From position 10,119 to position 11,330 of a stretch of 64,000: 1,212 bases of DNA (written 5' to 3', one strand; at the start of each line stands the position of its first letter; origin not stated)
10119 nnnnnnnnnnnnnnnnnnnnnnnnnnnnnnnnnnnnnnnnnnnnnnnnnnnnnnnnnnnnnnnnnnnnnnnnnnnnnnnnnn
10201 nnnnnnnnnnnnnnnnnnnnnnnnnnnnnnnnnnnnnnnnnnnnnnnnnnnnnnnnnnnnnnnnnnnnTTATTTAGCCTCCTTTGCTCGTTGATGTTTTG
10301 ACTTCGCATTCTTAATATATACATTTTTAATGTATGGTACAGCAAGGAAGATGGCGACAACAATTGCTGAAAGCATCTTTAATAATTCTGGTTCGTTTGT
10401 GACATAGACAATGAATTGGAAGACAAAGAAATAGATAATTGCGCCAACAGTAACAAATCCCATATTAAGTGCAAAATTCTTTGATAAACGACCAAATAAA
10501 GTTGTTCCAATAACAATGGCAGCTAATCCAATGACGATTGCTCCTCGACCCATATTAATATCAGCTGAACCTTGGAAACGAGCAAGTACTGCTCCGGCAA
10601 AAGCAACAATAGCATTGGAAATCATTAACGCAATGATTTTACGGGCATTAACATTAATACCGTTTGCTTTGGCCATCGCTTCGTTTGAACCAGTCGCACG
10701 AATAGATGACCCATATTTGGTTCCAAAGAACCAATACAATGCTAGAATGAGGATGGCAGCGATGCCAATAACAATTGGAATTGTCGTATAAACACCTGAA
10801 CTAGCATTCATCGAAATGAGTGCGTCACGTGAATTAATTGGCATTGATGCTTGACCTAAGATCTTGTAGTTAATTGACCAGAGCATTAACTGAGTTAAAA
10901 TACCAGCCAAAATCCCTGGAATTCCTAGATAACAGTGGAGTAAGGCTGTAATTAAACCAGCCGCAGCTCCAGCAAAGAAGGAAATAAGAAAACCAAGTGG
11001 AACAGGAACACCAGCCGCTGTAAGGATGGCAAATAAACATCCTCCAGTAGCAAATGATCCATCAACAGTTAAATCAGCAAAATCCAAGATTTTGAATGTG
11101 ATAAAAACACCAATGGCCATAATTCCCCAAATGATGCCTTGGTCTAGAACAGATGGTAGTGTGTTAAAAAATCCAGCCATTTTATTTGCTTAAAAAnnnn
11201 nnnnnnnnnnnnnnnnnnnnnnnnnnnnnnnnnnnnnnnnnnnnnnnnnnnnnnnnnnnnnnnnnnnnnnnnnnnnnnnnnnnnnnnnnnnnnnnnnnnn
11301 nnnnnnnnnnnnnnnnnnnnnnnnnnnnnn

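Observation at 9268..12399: TrpXYZ-like (COG2984/COG4120/COG1101) ABC importer divergent from HTH-trpB, with a shared operator-like inverted repeat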

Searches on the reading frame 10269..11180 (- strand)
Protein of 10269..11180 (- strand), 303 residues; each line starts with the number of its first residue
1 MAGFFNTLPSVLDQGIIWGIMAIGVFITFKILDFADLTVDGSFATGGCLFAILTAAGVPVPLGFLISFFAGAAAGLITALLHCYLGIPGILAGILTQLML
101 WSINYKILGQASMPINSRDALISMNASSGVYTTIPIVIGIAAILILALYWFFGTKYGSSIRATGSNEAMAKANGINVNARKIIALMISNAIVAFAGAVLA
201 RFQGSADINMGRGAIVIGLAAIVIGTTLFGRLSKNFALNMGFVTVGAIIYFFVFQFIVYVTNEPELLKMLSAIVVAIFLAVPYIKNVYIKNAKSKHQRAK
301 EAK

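Call 3: search_protein_families(library=pfam, proteins=[window:10269-11180:-])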
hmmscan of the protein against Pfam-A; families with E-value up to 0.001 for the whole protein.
window:10269-11180:- (303 aa): 1 family
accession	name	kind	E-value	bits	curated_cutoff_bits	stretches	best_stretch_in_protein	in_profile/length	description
PF02653.21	BPD_transp_2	-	3.7e-26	92.3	26.8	1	11-277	5-267/269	Branched-chain amino acid transport system / permease component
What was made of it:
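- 10269..11180 (-): Permease (303 aa). PF02653 BPD_transp_2 at 92.3 bits (call 3).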

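Call 4: search_protein_families(library=ncbifam, proteins=[window:10269-11180:-])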
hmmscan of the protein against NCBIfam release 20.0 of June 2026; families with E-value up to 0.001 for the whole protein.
window:10269-11180:- (303 aa): 9 families
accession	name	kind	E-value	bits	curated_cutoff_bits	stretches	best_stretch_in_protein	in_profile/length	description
NF007067.0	PRK09512.1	equivalog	5.1e-11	42.3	398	1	6-252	44-287/321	ribose ABC transporter permease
NF008441.0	PRK11285.1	equivalog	5.4e-10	38.9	378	1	18-248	66-289/333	L-arabinose ABC transporter permease AraH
NF007252.0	PRK09699.1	equivalog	3.4e-09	36.5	396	1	7-277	52-318/326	D-allose ABC transporter permease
NF041862.1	YtfT_transport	equivalog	3.9e-09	36.1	535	1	10-292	58-334/339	galactofuranose ABC transporter, ATP-binding protein YtfT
NF007014.0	PRK09478.1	equivalog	4e-09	36.2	386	1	57-285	102-331/336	galactose/methyl galactoside ABC transporter permease MglC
NF011961.0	PRK15432.1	equivalog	2.5e-06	27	388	1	7-226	36-252/344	autoinducer 2 ABC transporter permease LsrC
TIGR03409.1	urea_trans_UrtB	equivalog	4.8e-06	26.4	250.3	1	58-240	65-252/291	urea ABC transporter permease subunit UrtB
NF008630.0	PRK11618.1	equivalog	6e-06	25.7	363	1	16-283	44-306/331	galactofuranose ABC transporter, permease protein YjfF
NF011612.1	PRK15038.1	equivalog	0.00022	20.5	500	1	35-227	58-254/322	autoinducer 2 ABC transporter permease LsrD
